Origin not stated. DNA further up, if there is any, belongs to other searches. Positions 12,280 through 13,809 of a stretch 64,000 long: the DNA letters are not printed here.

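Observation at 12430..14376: ThrC-family PLP enzyme + stand-alone NIL-domain protein + MoaD/ThiS-like GG sulfur carrier: candidate protein-thiocarboxylate-dependent homocysteine (methionine) synthase module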

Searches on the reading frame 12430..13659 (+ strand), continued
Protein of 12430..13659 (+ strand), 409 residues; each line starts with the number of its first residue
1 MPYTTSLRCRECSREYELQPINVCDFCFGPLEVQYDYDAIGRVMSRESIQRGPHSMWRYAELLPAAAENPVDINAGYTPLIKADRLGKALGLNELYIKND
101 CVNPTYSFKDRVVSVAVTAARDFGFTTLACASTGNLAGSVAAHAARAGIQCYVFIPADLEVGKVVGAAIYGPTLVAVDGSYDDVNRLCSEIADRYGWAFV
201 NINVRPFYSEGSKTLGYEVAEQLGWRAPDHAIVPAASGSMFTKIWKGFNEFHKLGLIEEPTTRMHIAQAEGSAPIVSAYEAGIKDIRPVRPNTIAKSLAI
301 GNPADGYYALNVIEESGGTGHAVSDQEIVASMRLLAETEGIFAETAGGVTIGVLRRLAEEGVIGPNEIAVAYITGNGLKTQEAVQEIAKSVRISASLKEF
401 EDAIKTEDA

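Call 19: search_solved_structures(query=window:12430-13659:+, max_evalue=0.00001, show_alignments=2)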
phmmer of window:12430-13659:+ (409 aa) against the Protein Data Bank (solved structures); distinct sequences matched with E-value up to 0.00001: 27.
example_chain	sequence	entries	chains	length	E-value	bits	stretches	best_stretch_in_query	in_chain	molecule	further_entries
2zsj_A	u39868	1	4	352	1.5e-65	225.1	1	58-388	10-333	Threonine synthase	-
6cgq_A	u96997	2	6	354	8.8e-62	212.7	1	57-390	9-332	Threonine synthase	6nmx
1uim_A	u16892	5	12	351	2.9e-59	204.4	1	54-389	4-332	Threonine Synthase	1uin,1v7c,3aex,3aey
2d1f_A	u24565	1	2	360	3.6e-58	200.8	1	53-384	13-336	Threonine synthase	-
1e5x_A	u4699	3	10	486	2.4e-38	135.5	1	57-382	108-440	THREONINE SYNTHASE | THREONINE SYNTHASE 1, CHLOROPLASTIC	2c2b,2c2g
2rkb_A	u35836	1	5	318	2.8e-13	53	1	78-382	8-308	Serine dehydratase-like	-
4h27_A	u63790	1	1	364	3.3e-13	52.7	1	78-353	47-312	L-serine dehydratase/L-threonine deaminase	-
1p5j_A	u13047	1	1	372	1.3e-12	50.8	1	78-353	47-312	L-serine dehydratase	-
1pwe_A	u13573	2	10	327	4.1e-11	45.8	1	78-353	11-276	L-serine dehydratase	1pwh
43cq_A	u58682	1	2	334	7.2e-10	41.7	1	60-365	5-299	L-threonine dehydratase biosynthetic IlvA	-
8zkv_A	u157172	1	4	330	7.7e-10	41.6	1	60-364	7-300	L-threonine dehydratase biosynthetic IlvA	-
9d2q_A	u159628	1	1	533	9.7e-10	41.3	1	60-356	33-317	L-threonine dehydratase biosynthetic IlvA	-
1tdj_A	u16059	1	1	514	1e-09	41.2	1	60-356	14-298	BIOSYNTHETIC THREONINE DEAMINASE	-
5cvc_A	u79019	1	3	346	4.8e-08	35.7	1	78-348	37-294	Serine racemase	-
9k2p_A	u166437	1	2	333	6.7e-08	35.3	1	76-379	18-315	Pyridoxal-5'-phosphate-dependent protein beta subunit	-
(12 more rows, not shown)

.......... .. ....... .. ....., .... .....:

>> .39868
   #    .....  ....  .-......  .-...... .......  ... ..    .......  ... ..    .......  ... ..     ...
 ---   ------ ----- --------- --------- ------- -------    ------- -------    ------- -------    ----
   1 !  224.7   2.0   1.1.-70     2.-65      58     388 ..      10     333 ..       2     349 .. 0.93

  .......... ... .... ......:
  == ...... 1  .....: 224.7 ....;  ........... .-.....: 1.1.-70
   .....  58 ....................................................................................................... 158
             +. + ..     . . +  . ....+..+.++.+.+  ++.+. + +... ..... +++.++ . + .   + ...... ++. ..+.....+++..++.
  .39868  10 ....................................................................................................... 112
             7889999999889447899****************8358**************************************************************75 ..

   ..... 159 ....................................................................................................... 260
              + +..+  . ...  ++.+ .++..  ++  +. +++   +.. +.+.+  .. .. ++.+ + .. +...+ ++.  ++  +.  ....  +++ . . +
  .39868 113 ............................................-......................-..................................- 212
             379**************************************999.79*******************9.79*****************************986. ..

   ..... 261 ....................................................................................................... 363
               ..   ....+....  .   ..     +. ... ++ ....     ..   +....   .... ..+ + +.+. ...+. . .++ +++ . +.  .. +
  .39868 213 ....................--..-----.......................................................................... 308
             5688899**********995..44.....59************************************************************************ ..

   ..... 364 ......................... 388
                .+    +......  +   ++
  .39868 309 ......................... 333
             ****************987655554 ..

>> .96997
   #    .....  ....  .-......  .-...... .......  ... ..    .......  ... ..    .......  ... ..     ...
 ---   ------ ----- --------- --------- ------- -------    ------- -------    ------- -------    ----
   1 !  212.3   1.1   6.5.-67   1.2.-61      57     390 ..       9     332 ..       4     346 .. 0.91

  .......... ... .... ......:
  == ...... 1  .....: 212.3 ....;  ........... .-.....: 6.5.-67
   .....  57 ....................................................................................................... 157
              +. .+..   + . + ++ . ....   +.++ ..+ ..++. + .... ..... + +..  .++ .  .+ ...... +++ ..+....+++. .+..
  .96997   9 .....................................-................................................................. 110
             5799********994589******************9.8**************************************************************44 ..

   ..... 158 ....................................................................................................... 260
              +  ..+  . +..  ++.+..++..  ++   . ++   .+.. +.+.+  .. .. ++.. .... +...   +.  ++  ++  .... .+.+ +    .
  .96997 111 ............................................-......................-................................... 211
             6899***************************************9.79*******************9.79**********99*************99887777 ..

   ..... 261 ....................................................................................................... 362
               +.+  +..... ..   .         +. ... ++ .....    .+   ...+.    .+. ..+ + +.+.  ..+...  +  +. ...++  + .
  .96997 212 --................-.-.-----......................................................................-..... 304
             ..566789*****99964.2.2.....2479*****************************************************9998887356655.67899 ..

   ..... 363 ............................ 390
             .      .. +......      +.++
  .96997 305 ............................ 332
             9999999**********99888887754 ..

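Call 22: search_dna_similar(query=window:12430-13659:+, collection=plasmids, mode=protein, max_rows=40, max_evalue=1e-30)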
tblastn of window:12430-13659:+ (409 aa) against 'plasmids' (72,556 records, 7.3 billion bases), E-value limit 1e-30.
Records with a match: 105; places in all: 110; records where one place covers at least 80% of the query: 89.
Best place of each record, by identity: <60% 105.
By first word of the organism name: Mesorhizobium 11; Azospirillum 10; Natrinema 6; Haloarcula 6; Haladaptatus 5; Priestia 5; Aminobacter 4; Acinetobacter 4; Streptomyces 4; Haloferax 3; and 37 more.
By predicted mobility (MOB-suite, as given by PLSDB): non-mobilizable 85; mobilizable 13; conjugative 7.
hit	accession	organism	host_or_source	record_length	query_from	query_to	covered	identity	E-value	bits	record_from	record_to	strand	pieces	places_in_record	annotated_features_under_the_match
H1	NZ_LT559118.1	Nonomuraea gerenzanensis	-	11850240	6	405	98%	53.6%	2e-127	412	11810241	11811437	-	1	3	none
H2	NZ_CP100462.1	Salinigranum marinum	cell culture,Saline soil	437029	1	406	99%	39.1%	2e-70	247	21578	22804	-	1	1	thrC: threonine synthase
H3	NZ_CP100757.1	Natrinema gelatinilyticum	marine sediment,sediment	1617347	1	401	98%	39.4%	4e-69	244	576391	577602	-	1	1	record has no annotation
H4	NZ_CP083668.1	Haloprofundus halobius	cell culture,salt lake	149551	1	399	98%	39.3%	6e-69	243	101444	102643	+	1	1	thrC: threonine synthase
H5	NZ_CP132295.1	Natronococcus sp. AD-5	cell culture,sediment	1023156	1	401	98%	38.9%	3e-69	244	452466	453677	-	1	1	record has no annotation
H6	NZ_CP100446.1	Natrinema caseinilyticum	marine sediment,sediment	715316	1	401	98%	38.9%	2e-68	242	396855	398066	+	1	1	thrC: threonine synthase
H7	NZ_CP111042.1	Haladaptatus caseinilyticus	cell culture,sediment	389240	1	406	99%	38.2%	4e-71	249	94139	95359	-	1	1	thrC: threonine synthase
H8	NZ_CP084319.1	Haloterrigena alkaliphila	Salt lake,Salt lake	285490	1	401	98%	38.6%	7e-68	240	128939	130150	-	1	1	thrC: threonine synthase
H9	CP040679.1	Halostella pelagica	pure culture,isolated from salted brown ...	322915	1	401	98%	38.6%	2e-67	239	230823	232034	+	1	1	record has no annotation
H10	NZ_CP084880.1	Natrinema halophilum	pure culture,salt mine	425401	1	401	98%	38.1%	3e-68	241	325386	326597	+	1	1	thrC: threonine synthase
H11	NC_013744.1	Haloterrigena turkmenica DSM 5511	-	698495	1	401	98%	38.1%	2e-66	236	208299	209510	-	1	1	thrC: threonine synthase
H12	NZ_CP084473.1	Natrinema sp. DC36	cell culture,sediment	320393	1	401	98%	37.9%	4e-66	235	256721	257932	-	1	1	thrC: threonine synthase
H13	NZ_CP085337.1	Haladaptatus halobius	cell culture,saline soil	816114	1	401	98%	37.7%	2e-68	242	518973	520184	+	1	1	thrC: threonine synthase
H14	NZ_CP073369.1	Haloarcula sinaiiensis ATCC 33800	cell culture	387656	1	401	98%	37.6%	2e-65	233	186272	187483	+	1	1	thrC: threonine synthase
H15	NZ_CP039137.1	Haloarcula marismortui ATCC 43049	Cell culture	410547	1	401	98%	37.6%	2e-65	233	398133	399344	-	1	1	thrC: threonine synthase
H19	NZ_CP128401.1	Candidatus Chlorohelix allophototropha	Single colony of Candidatus Chlorohelix ...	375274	6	382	92%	39.3%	1e-60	219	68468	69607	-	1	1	threonine synthase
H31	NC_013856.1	Azospirillum sp. B510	-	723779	3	379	92%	34.3%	7e-55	202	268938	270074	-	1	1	threonine synthase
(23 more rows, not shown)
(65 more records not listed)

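Call 23: get_annotated_region(hit=H1, flank=6000)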
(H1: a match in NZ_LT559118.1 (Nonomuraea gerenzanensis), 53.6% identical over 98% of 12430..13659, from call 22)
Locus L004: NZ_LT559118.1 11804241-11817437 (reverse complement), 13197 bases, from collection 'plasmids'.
description: Nonomuraea gerenzanensis isolate nono1 plasmid I, complete sequence
organism: Nonomuraea gerenzanensis (NCBI taxid 93944)
taxonomy: Bacteria; Actinomycetota; Actinomycetes; Streptosporangiales; Streptosporangiaceae; Nonomuraea; Nonomuraea gerenzanensis
host: -; source: -; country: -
typing (MOB-suite, as given by PLSDB): non-mobilizable
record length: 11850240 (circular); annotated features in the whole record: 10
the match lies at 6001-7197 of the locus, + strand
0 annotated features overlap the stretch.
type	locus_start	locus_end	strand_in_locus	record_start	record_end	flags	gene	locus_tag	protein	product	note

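Call 31: find_related_loci(query=A1, collection=genome_contigs, flank=6000)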
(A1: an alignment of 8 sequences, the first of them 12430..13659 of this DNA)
Query A1 (409 aa) in genome_contigs; peptide patterns used: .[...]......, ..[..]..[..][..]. (x = any residue, [..] = any of these).
600 stretches matched a pattern (row limit reached: there are more); 572 encode a relative of the query (tblastn E <= 1e-3); the best 80 are kept; 80 distinct loci.
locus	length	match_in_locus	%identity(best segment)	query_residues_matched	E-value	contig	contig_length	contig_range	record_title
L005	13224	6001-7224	85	1-408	0e+0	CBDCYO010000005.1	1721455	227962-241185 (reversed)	MAG: Dehalococcoidia bacterium isolate 63611516-fa43-4063-b574-94f25a32ee57 genome assembly, contig: chromosome_2, whole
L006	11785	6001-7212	69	1-404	0e+0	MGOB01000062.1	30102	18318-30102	MAG: Chloroflexi bacterium RBG_16_68_14 RBG_16_scaffold_3809, whole genome shotgun sequence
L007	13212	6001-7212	67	1-404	0e+0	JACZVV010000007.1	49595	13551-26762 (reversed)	MAG: Chloroflexota bacterium isolate B19T1B8 B19T1B8_NODE911, whole genome shotgun sequence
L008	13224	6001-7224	65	3-409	0e+0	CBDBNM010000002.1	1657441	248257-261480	MAG: Dehalococcoidia bacterium isolate c1b9121c-b6f9-408d-bdb8-3c357fa74dc1 genome assembly, contig: contig_2, whole gen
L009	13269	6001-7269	66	3-405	0e+0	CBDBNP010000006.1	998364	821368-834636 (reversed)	MAG: Dehalococcoidia bacterium isolate af979d49-7d3b-4688-8ea5-a167a3c9a9f9 genome assembly, contig: contig_6, whole gen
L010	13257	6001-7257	64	3-404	0e+0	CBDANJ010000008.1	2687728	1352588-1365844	MAG: Dehalococcoidia bacterium isolate 1adee7ed-d6c2-401a-a923-f2c387bbb7f6 genome assembly, contig: contig_7, whole gen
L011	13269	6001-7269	65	3-405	0e+0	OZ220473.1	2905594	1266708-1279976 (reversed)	MAG: Dehalococcoidia bacterium isolate 87cb072c-069b-458f-9ccb-7e689b7dc65c genome assembly, chromosome: 1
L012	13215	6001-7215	66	1-404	0e+0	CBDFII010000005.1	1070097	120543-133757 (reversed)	MAG: Dehalococcoidia bacterium isolate 1e1f5736-07cf-4cce-af67-888d2012246e genome assembly, contig: contig_5, whole gen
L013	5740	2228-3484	64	3-404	0e+0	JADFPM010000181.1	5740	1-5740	MAG: Chloroflexota bacterium isolate B73T1L10 B73T1L10_NODE25495, whole genome shotgun sequence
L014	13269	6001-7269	64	3-405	0e+0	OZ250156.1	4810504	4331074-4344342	MAG: Dehalococcoidia bacterium isolate e5f5fd38-eeba-48ed-b54a-83455fc2a46d genome assembly, chromosome: 1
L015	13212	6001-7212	63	1-404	3e-180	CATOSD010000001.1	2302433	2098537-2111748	MAG: uncultured Dehalococcoidia bacterium isolate 4f5989e1-1bb7-4cc9-858f-0bb28372e22c genome assembly, contig: contig_1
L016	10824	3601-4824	68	1-406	2e-179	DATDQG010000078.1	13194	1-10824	MAG TPA_asm: Dehalococcoidia bacterium isolate SMAG_U7941 k141_2485152, whole genome shotgun sequence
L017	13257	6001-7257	64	3-404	1e-179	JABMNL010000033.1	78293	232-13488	MAG: SAR202 cluster bacterium isolate bin.363 k141_2768221, whole genome shotgun sequence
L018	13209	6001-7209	64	3-404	2e-178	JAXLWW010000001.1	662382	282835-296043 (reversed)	MAG: Dehalococcoidia bacterium isolate STL-CHL33 C3.105.fa-1, whole genome shotgun sequence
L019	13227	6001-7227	64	1-408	2e-178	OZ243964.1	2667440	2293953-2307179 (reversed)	MAG: Dehalococcoidia bacterium isolate 80dece80-02d0-4e71-89cf-4e35314ec78f genome assembly, chromosome: 1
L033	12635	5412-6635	63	1-407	1e-170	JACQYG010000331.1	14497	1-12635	MAG: Chloroflexi bacterium isolate NC_groundwater_1535_Pr4_S-0.65um_62_11 SR1-18-Sp65_coassembly_scaffold_639370, whole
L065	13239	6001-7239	61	1-409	2e-167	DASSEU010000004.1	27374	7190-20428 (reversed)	MAG TPA_asm: Acidimicrobiales bacterium isolate SMAG_U986 k141_1797199, whole genome shotgun sequence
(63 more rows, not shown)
